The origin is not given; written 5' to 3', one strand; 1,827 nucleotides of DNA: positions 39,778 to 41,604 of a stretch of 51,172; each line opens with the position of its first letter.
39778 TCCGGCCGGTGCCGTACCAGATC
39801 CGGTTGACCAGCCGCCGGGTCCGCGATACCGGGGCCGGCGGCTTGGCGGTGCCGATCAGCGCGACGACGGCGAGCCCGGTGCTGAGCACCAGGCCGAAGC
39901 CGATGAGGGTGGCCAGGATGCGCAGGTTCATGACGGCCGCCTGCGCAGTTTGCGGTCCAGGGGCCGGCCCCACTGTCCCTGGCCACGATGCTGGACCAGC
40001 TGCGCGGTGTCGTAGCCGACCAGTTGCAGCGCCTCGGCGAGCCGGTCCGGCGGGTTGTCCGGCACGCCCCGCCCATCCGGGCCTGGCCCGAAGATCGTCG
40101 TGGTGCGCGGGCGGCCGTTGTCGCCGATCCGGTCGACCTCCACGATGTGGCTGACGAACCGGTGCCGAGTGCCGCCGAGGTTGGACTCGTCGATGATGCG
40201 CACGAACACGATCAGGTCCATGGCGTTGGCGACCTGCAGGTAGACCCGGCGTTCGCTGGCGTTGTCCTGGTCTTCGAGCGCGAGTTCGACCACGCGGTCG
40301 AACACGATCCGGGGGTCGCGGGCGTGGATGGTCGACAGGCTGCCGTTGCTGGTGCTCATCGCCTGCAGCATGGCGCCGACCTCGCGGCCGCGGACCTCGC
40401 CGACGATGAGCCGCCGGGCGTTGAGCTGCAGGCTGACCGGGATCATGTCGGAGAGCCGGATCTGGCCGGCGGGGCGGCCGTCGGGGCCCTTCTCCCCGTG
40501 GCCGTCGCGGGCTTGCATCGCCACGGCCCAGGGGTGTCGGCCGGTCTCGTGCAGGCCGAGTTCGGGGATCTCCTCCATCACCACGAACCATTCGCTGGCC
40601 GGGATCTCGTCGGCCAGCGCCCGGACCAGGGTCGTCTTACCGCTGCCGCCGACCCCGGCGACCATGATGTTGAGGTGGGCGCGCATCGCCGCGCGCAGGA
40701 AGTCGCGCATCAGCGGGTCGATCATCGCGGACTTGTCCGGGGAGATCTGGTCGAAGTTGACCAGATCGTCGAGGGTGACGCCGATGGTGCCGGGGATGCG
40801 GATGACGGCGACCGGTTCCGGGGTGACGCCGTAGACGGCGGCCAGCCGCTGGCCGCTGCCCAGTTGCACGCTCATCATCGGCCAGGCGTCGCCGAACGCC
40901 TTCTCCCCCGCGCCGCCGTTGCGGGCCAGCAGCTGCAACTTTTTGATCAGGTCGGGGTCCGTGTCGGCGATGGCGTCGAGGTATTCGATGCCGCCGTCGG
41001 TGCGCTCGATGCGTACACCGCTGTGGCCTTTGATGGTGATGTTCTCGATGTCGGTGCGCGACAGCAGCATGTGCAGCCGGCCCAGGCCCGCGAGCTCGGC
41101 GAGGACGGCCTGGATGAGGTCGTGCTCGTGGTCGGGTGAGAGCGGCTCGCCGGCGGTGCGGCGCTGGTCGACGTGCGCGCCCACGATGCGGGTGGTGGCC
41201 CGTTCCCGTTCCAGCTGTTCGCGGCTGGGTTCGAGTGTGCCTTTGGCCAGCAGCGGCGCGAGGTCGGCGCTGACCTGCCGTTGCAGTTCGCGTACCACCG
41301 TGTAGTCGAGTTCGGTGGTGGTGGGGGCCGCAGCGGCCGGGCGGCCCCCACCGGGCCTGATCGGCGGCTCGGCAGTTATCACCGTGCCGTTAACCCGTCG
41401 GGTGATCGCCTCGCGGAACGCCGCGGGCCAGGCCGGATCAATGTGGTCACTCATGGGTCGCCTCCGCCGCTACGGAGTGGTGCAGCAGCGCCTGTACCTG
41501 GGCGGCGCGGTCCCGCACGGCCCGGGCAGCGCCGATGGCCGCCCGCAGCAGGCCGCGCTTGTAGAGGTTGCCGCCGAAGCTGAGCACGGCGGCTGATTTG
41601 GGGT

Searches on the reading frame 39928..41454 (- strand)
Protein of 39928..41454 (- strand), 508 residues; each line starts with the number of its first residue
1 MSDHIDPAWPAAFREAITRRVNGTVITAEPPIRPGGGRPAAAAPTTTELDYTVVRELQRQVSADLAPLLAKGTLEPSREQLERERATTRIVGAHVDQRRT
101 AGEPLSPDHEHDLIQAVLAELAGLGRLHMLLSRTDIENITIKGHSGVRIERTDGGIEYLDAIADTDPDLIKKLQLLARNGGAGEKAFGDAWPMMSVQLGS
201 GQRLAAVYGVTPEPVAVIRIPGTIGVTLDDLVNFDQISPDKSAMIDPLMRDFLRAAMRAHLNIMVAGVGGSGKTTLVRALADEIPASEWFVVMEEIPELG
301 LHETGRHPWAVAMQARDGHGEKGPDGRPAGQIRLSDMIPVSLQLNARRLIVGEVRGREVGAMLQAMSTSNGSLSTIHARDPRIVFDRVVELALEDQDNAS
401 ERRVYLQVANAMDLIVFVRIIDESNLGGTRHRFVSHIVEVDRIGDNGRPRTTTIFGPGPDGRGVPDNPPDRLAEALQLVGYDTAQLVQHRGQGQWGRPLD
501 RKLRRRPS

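Call 32: search_protein_families(library=pfam, proteins=[window:39928-41454:-], max_evalue=0.001)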
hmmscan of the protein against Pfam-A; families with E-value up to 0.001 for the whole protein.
window:39928-41454:- (508 aa): 2 families
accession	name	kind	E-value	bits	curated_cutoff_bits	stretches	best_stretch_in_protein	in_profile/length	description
PF00437.27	T2SSE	-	4.1e-17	62.3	24.9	1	241-423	123-280/370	Type II/IV secretion system protein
PF13191.12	AAA_16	-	1.1e-07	32.9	32.6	1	245-386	9-139/167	AAA ATPase domain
